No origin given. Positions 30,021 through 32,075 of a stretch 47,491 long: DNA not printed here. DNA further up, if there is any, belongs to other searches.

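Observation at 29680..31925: Secreted S8 subtilase with two small ORFs splits the lysis cassette between SAR endolysin and Rz/Rz1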

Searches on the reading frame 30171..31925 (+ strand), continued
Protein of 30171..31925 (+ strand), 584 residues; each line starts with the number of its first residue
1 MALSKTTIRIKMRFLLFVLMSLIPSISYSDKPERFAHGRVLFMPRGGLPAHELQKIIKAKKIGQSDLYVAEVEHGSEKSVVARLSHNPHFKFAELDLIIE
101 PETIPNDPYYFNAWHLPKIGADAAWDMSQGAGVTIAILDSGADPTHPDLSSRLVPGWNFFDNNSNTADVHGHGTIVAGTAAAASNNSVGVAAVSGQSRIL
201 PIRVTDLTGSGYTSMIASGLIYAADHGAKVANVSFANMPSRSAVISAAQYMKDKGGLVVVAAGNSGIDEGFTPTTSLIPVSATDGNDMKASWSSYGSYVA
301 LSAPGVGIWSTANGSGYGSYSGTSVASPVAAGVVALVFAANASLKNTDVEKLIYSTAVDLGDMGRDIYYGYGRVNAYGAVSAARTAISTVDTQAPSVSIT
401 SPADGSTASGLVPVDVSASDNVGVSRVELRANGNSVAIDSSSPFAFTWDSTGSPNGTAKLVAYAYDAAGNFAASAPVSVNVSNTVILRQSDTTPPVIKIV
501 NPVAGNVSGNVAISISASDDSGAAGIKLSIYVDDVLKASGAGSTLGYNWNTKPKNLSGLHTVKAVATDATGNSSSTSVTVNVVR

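Call 80: find_homologous_proteins(query=P0075, max_evalue=1e-50)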
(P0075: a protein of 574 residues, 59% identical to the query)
Query P0075 (574 aa): 3970 proteins with E <= 1e-50 among 8000 candidates; the best 120 are listed.
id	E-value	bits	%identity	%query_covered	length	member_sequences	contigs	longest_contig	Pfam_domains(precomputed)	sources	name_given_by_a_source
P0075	0.0e+0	1243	100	100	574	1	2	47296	PF17957.8,PF00082.28,PF19077.7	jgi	jgi:hypothetical protein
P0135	0.0e+0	1083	88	98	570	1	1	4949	PF17957.8,PF00082.28,PF19077.7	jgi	jgi:subtilisin family serine protease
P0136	5.5e-292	988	81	99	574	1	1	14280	PF17957.8,PF00082.28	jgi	jgi:hypothetical protein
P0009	2.3e-248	844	69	100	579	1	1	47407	PF17957.8,PF00082.28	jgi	jgi:subtilisin family serine protease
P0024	4.5e-221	753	63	99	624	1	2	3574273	PF17957.8,PF00082.28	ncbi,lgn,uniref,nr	ncbi:S8 family serine peptidase [Nitrosospira sp. Is2]|uniref:S8 family serine peptidase n=1 Tax=Nit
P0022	2.6e-220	751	64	99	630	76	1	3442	PF17957.8,PF00082.28,PF19077.7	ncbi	-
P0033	1.1e-218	746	63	99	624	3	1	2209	PF17957.8,PF00082.28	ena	-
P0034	4.8e-218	744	65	96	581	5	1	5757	PF17957.8,PF00082.28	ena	-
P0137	1.2e-216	739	61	99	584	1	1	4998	PF17957.8,PF00082.28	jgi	jgi:subtilisin family serine protease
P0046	6.8e-214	730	65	95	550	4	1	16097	PF17957.8,PF00082.28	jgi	jgi:subtilisin family serine protease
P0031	1.9e-211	722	48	100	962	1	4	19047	PF22148.2,PF17957.8,PF13750.13,PF16355.12,PF21865.3,PF00082.28,PF19077.7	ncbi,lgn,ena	-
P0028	5.6e-207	707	62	98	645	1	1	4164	PF17957.8,PF00082.28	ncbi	-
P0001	1.6e-205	702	58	100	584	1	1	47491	PF17957.8,PF00082.28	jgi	jgi:hypothetical protein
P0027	9.4e-204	696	58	100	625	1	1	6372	PF17957.8,PF00082.28,PF19077.7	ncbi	-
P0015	4.5e-203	694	61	97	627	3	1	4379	PF17957.8,PF00082.28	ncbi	-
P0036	1.8e-202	692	59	100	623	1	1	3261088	PF17957.8,PF00082.28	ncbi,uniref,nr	ncbi:peptidase S8 [Nitrosospira lacus]|uniref:Peptidase S8 n=1 Tax=Nitrosospira lacus TaxID=1288494 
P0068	7.3e-200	684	58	99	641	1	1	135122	PF17957.8,PF00082.28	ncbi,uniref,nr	ncbi:subtilisin family serine protease [Nitrosomonas nitrosa]|uniref:S8 family serine peptidase n=1 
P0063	1.4e-199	683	58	98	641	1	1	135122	PF17957.8,PF00082.28,PF19077.7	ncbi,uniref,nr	ncbi:subtilase family protein [Nitrosomonas nitrosa]|uniref:S8 family serine peptidase n=1 Tax=Nitro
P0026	4.9e-199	681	59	99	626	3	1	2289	PF17957.8,PF00082.28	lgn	-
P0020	9.5e-199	680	60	96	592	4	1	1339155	PF17957.8,PF00082.28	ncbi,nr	ncbi:MAG: S8 family serine peptidase [Nitrosomonas sp.]|nr:S8 family serine peptidase [Nitrosomonas 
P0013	4.7e-198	678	60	97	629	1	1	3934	PF17957.8,PF13750.13,PF00082.28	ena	-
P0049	6.3e-198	677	60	97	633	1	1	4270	PF17957.8,PF00082.28,PF19077.7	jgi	jgi:hypothetical protein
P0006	1.7e-197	676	60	96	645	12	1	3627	PF17957.8,PF00082.28,PF19077.7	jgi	jgi:thermitase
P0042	1.8e-197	676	61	97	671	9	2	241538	PF17957.8,PF00082.28,PF19077.7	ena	-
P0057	2.9e-197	675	60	97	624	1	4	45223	PF17957.8,PF00082.28,PF19077.7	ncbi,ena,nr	ncbi:MAG: peptidase S8 [Nitrosomonadales bacterium SCN 54-20]|nr:MAG: peptidase S8 [Nitrosomonadales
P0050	1.0e-196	673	59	94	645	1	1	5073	PF17957.8,PF00082.28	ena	-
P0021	4.8e-196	671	58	98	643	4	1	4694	PF17957.8,PF00082.28,PF19077.7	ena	-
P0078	6.7e-196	670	58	95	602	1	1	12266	PF17957.8,PF00082.28,PF19077.7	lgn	-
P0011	1.0e-195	670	58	97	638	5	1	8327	PF17957.8,PF00082.28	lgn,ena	-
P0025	1.1e-195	670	58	99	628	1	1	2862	PF17957.8,PF00082.28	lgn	-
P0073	1.4e-195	669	59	97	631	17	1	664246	PF17957.8,PF00082.28,PF19077.7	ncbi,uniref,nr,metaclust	ncbi:Serine protease, subtilisin family [Nitrosospira multiformis]|uniref:Serine protease, subtilisi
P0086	1.7e-195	669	57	98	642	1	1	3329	PF17957.8,PF00082.28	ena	-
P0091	3.4e-194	665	47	95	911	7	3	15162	PF22148.2,PF17957.8,PF13750.13,PF00082.28,PF19077.7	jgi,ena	-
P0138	5.2e-194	664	59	96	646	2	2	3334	PF17957.8,PF00082.28,PF19077.7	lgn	-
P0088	7.0e-194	664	58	97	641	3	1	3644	PF17957.8,PF00082.28,PF19077.7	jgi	-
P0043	1.7e-193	662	59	96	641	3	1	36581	PF17957.8,PF00082.28,PF19077.7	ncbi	-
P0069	2.6e-193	662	57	98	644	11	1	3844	PF17957.8,PF00082.28,PF19077.7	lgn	-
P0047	8.2e-193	660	60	97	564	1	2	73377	PF17957.8,PF00082.28,PF19077.7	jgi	jgi:hypothetical protein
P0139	8.4e-193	660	57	98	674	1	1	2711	PF17957.8,PF00082.28,PF19077.7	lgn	-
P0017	1.4e-192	659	59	96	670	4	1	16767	PF17957.8,PF00082.28,PF19077.7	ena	-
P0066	1.6e-192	659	57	98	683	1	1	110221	PF17957.8,PF00082.28,PF19077.7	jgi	jgi:thermitase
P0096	3.1e-192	658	58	97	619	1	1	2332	PF17957.8,PF00082.28,PF19077.7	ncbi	-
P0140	7.7e-192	657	56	99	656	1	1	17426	PF17957.8,PF00082.28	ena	-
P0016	1.0e-191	657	59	97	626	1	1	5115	PF17957.8,PF00082.28,PF19077.7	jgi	jgi:hypothetical protein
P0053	1.1e-191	657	56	99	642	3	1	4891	PF17957.8,PF00082.28,PF19077.7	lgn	-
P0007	2.7e-191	655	59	97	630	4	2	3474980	PF17957.8,PF00082.28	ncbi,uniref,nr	ncbi:subtilase family protein [Nitrosospira sp. Nsp5]|uniref:Subtilase family protein n=1 Tax=Nitros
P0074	2.9e-191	655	60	97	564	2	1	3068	PF17957.8,PF00082.28,PF19077.7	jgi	jgi:hypothetical protein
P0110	3.8e-191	655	58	97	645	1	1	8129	PF17957.8,PF00082.28,PF19077.7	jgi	-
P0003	4.7e-191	654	58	97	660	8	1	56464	PF17957.8,PF00082.28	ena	-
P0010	1.5e-190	653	59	97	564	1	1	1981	PF17957.8,PF00082.28,PF19077.7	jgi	-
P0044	1.6e-190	653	59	97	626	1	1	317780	PF17957.8,PF00082.28,PF19077.7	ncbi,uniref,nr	ncbi:S8 family serine peptidase [Nitrosospira multiformis]|uniref:Subtilase family protein n=1 Tax=N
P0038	3.1e-190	652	57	97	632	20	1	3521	PF17957.8,PF00082.28,PF19077.7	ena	-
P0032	3.3e-190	652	59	94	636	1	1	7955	PF17957.8,PF00082.28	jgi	jgi:hypothetical protein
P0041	3.4e-190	652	59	97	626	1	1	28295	PF17957.8,PF00082.28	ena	-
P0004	3.4e-190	652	58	94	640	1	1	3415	PF17957.8,PF00082.28,PF19077.7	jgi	jgi:thermitase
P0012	4.6e-190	651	55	99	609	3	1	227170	PF17957.8,PF00082.28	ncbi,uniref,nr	ncbi:S8 family serine peptidase [Nitrosomonas sp.]|uniref:S8 family serine peptidase n=1 Tax=Nitroso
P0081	5.9e-190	651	58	97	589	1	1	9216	PF22148.2,PF17957.8,PF00082.28,PF19077.7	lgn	-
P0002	6.6e-190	651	58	97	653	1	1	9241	PF17957.8,PF00082.28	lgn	-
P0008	7.0e-190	651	58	98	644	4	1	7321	PF17957.8,PF00082.28,PF19077.7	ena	-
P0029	1.6e-189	649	57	99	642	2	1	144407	PF17957.8,PF00082.28,PF19077.7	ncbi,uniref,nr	ncbi:Subtilase family protein [Nitrosomonas aestuarii]|uniref:Subtilase family protein n=1 Tax=Nitro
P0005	2.8e-189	649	56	100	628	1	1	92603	PF17957.8,PF00082.28,PF19077.7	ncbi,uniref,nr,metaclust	ncbi:S8 family serine peptidase [Nitrosospira sp. NpAV]|uniref:S8 family serine peptidase n=1 Tax=Ni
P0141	6.4e-189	647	57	96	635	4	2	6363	PF17957.8,PF00082.28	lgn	-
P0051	1.7e-188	646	59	96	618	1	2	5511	PF17957.8,PF00082.28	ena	-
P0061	2.1e-188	646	59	92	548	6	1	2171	PF17957.8,PF13750.13,PF00082.28,PF19077.7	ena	-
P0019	2.5e-188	645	46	100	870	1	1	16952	PF27332.1,PF07610.18,PF17957.8,PF13750.13,PF21865.3,PF22544.3,PF00082.28,PF19077.7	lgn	-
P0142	3.2e-188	645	55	99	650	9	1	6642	PF17957.8,PF00082.28,PF19077.7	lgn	-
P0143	3.3e-188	645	55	99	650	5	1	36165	PF17957.8,PF00082.28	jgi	jgi:thermitase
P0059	4.1e-188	645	57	98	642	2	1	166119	PF17957.8,PF00082.28,PF19077.7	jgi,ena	-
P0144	5.2e-188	644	58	96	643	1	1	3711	PF17957.8,PF00082.28,PF19077.7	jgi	jgi:subtilisin family serine protease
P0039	6.7e-188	644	57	97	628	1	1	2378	PF17957.8,PF13750.13,PF00082.28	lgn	-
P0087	1.0e-187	643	59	95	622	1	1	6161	PF17957.8,PF00082.28,PF19077.7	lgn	-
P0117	1.3e-187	643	56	97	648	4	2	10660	PF17957.8,PF00082.28,PF19077.7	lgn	-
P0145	1.4e-187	643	54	99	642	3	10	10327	PF17957.8,PF00082.28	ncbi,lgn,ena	-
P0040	1.4e-187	643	57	97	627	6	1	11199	PF17957.8,PF00082.28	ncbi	-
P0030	1.6e-187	643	57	96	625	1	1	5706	PF17957.8,PF00082.28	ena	-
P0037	1.6e-187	643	58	96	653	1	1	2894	PF17957.8,PF00082.28,PF19077.7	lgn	-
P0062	1.7e-187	643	56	99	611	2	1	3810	PF22148.2,PF17957.8,PF00082.28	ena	-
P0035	1.9e-187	643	55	100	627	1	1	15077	PF17957.8,PF00082.28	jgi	jgi:thermitase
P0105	2.9e-187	642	59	96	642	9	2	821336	PF17957.8,PF00082.28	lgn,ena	-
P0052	3.5e-187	642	59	95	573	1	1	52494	PF02494.23,PF17957.8,PF00082.28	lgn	-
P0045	4.3e-187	641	57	98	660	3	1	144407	PF17957.8,PF00082.28,PF19077.7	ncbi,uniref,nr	ncbi:Subtilase family protein [Nitrosomonas aestuarii]|uniref:Subtilase family protein n=1 Tax=Nitro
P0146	5.6e-187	641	56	98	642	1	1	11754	PF17957.8,PF00082.28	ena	-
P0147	5.6e-187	641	55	99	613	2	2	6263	PF22148.2,PF17957.8,PF00082.28,PF19077.7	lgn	-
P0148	5.6e-187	641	57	96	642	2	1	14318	PF17957.8,PF00082.28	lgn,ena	-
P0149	6.4e-187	641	57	95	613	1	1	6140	PF22148.2,PF17957.8,PF13750.13,PF00082.28,PF19077.7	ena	-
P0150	1.2e-186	640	56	99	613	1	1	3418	PF22148.2,PF17957.8,PF00082.28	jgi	jgi:thermitase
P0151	1.2e-186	640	56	99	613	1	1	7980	PF22148.2,PF17957.8,PF00082.28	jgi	jgi:thermitase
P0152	2.0e-186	639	57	93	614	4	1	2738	PF22148.2,PF17957.8,PF00082.28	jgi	jgi:subtilisin family serine protease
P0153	2.1e-186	639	52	95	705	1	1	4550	PF17957.8,PF13750.13,PF16355.12,PF00082.28,PF19077.7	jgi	jgi:subtilisin family serine protease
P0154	2.2e-186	639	57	96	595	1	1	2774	PF22148.2,PF17957.8,PF00082.28,PF19077.7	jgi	-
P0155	2.9e-186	639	56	99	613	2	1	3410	PF22148.2,PF17957.8,PF00082.28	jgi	jgi:thermitase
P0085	2.9e-186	639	56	99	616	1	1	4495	PF17957.8,PF00082.28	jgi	jgi:thermitase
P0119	2.9e-186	639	57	96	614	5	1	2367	PF22148.2,PF17957.8,PF00082.28,PF19077.7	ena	-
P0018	3.0e-186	639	55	98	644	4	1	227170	PF17957.8,PF00082.28,PF19077.7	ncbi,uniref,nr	ncbi:S8 family serine peptidase [Nitrosomonas sp.]|uniref:S8 family serine peptidase n=1 Tax=Nitroso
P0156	3.9e-186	638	57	95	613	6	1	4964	PF22148.2,PF17957.8,PF00082.28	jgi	jgi:thermitase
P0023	4.8e-186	638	58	96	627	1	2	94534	PF17957.8,PF00082.28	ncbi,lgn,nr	ncbi:MAG: S8 family serine peptidase [Nitrosospira sp.]|nr:S8 family serine peptidase [Nitrosospira 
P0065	5.7e-186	638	58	94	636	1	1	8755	PF17957.8,PF00082.28,PF19077.7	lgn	-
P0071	1.0e-185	637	55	98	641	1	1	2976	PF17957.8,PF00082.28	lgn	-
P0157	1.2e-185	637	57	95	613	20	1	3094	PF22148.2,PF17957.8,PF13750.13,PF00082.28,PF19077.7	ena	-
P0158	1.7e-185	636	58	94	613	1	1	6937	PF17957.8,PF00082.28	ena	-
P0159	2.2e-185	636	58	94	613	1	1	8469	PF17957.8,PF00082.28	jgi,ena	-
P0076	2.9e-185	635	57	95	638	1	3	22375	PF17957.8,PF00082.28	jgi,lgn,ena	-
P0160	4.4e-185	635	57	96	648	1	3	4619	PF17957.8,PF00082.28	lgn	-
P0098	4.9e-185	635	57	96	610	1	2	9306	PF22148.2,PF17957.8,PF13750.13,PF00082.28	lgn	-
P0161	1.0e-184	634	57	95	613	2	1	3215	PF22148.2,PF17957.8,PF00082.28,PF19077.7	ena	-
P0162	1.0e-184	634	56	96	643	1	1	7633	PF17957.8,PF00082.28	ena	-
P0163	1.1e-184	633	55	97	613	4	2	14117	PF22148.2,PF17957.8,PF00082.28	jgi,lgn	jgi:hypothetical protein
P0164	1.4e-184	633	56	96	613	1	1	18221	PF22148.2,PF17957.8,PF00082.28,PF19077.7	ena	-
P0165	2.0e-184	633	57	95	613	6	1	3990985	PF22148.2,PF17957.8,PF00082.28,PF19077.7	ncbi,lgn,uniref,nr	ncbi:S8 family serine peptidase [Noviherbaspirillum sp. L7-7A]|uniref:S8 family serine peptidase n=1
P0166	2.3e-184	632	56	95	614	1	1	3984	PF22148.2,PF17957.8,PF00082.28,PF19077.7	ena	-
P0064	2.4e-184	632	57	98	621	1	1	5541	PF17957.8,PF00082.28,PF19077.7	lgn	-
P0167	2.8e-184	632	56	99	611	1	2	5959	PF22148.2,PF17957.8,PF00082.28,PF19077.7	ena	-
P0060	4.5e-184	631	56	99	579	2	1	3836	PF17957.8,PF00082.28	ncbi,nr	ncbi:MAG: S8 family serine peptidase [Pseudomonadota bacterium]|nr:S8 family serine peptidase [Pseud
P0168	4.5e-184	631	56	99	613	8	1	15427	PF22148.2,PF17957.8,PF00082.28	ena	-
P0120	4.6e-184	631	57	94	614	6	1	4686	PF22148.2,PF17957.8,PF00082.28,PF19077.7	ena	-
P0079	4.8e-184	631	57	94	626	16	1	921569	PF17957.8,PF00082.28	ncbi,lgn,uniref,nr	ncbi:subtilase family protein [Nitrosospira sp. Nsp2]|uniref:S8 family serine peptidase n=1 Tax=Nitr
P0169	5.7e-184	631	56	98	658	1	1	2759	PF17957.8,PF00082.28,PF19077.7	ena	-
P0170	6.6e-184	631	57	97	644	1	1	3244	PF17957.8,PF00082.28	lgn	-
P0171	8.2e-184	631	56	99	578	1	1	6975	PF17957.8,PF00082.28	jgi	jgi:subtilisin family serine protease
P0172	8.4e-184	631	57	96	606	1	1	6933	PF22148.2,PF17957.8,PF00082.28,PF19077.7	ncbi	-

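Call 82: find_encoding_contigs(protein=P0137, flank=5000, max_places=2)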
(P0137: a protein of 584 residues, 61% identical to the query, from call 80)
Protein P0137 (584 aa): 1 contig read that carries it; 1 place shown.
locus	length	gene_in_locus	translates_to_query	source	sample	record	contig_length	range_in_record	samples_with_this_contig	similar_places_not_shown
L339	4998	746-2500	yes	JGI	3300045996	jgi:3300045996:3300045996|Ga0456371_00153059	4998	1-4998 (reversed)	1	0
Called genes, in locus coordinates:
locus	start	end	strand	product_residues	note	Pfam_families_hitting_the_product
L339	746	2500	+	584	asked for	PF00082:Peptidase_S8, PF17957:Big_7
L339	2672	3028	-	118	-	-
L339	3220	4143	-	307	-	PF01209:Ubie_methyltran, PF13489:Methyltransf_23, PF13847:Methyltransf_31, PF08241:Methyltransf_11, PF08242:Methyltransf_12, PF13649:Methyltransf_25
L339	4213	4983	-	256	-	PF13483:Lactamase_B_3 (weak), PF12706:Lactamase_B_2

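Call 83: find_encoding_contigs(protein=P0171, flank=6000, max_places=2)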
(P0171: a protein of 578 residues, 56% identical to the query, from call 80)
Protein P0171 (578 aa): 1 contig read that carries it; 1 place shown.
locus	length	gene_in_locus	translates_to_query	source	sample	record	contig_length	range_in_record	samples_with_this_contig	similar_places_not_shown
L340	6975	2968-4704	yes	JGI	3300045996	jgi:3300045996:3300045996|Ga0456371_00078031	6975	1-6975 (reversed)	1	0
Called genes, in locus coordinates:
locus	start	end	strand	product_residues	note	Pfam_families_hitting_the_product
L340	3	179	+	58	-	?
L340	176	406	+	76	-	-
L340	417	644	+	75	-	-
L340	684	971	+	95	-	-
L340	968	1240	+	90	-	-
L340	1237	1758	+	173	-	PF00959:Phage_lysozyme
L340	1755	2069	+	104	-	-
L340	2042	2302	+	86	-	-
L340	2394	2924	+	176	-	-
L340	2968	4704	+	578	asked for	PF00082:Peptidase_S8, PF17957:Big_7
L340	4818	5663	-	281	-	-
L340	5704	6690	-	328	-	PF00589:Phage_integrase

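Call 84: find_encoding_contigs(protein=P0135, flank=5000, max_places=2)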
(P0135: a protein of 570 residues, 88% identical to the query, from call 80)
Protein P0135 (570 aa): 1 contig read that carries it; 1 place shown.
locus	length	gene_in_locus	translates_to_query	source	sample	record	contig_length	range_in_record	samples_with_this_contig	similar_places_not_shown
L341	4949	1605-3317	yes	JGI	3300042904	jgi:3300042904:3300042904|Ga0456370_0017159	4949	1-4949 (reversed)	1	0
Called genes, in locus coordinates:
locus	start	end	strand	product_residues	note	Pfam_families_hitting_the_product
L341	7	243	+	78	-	-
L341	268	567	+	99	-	PF19905:DUF6378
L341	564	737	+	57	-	-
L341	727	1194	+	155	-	PF00959:Phage_lysozyme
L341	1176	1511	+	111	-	-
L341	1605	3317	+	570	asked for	PF00082:Peptidase_S8, PF17957:Big_7, PF19077:Big_13 (faint), PF17957:Big_7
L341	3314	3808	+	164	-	-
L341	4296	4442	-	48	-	-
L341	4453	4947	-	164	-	?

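Call 97: list_cluster_members(proteins=[P0001, P0052])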
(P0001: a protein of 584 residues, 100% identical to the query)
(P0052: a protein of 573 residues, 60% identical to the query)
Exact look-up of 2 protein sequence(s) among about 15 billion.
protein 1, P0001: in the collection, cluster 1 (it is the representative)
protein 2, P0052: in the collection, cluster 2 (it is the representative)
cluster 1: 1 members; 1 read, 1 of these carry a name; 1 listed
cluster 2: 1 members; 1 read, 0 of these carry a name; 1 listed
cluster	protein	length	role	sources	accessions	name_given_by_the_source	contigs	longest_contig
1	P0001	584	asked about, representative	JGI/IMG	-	hypothetical protein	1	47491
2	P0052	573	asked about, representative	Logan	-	-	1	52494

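Call 103: search_protein_families(library=ncbifam, proteins=[window:30204-31925:+, L011:4931-5758:+, P0002], max_evalue=0.001)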
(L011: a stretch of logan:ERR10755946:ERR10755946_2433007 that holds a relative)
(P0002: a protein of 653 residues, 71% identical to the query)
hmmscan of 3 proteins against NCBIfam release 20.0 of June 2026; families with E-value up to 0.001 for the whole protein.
window:30204-31925:+ (573 aa): 7 families
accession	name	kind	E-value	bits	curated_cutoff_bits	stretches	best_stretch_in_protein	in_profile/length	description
TIGR03921.1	T7SS_mycosin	equivalog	9.6e-51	173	278.75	1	110-389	3-308/353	type VII secretion-associated serine protease mycosin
NF033595.1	denti_PrtP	equivalog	7.3e-20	71.1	300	1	245-374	367-507/606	dentilisin complex serine proteinase subunit PrtP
NF051851.1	AtpSerPepEprS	equivalog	1.1e-14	53.5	1700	2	229-349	209-340/988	autotransporter serine peptidase EprS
TIGR03895.1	protease_PatA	subfamily_domain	1.9e-09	36.8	421.05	1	161-345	1-199/606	PatA/PatG family cyanobactin maturation protease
NF049966.1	QH_SP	equivalog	1.7e-06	27.5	165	1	124-346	2-211/219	subtilisin-like serine protease QhpE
NF047446.1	barrel_OmpL47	domain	6.4e-06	26.5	40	0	403-470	7-68/68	OmpL47-type beta-barrel domain-containing protein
NF040808.2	CspC_non_triad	exception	0.00014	20.4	675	0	289-371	460-545/556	bile acid germinant receptor pseudoprotease CspC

L011:4931-5758:+ (275 aa): 5 families
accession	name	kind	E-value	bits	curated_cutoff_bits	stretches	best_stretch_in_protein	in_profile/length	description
NF045504.1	Xrt_dep_XDD4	subfamily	1e-56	192.1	40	1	27-237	1-202/202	XDD4 family exosortase-dependent surface protein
NF038125.1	PEP_CTERM_THxN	subfamily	8.2e-06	25.6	85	1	250-274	222-246/246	THxN family PEP-CTERM protein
TIGR02595.1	PEP_CTERM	domain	1.3e-05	25.6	16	1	251-275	1-24/24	PEP-CTERM sorting domain-containing protein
NF041538.1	PEP_EDSA_1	subfamily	1.8e-05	24.5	100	1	251-274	284-307/307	EDSAP-1 family PEP-CTERM protein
NF041927.1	Xrt_dep_XDP1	equivalog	2.2e-05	24.6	125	1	238-274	206-242/242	exosortase-dependent surface protein XDP1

P0002 (653 aa): 7 families
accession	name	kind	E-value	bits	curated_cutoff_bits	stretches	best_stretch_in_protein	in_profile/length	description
TIGR03921.1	T7SS_mycosin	equivalog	1.7e-48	165.5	278.75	1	191-472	4-302/353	type VII secretion-associated serine protease mycosin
NF033595.1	denti_PrtP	equivalog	2e-19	69.7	300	1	326-452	368-505/606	dentilisin complex serine proteinase subunit PrtP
NF051851.1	AtpSerPepEprS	equivalog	6.1e-12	44.4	1700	1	312-434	212-346/988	autotransporter serine peptidase EprS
NF049966.1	QH_SP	equivalog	2.7e-07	30.1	165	1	204-426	2-211/219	subtilisin-like serine protease QhpE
TIGR03895.1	protease_PatA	subfamily_domain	2.7e-07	29.7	421.05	1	242-410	2-180/606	PatA/PatG family cyanobactin maturation protease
NF040808.2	CspC_non_triad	exception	3.4e-05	22.5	675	0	371-408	462-499/556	bile acid germinant receptor pseudoprotease CspC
NF047446.1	barrel_OmpL47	domain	0.00077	19.9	40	0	608-650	24-67/68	OmpL47-type beta-barrel domain-containing protein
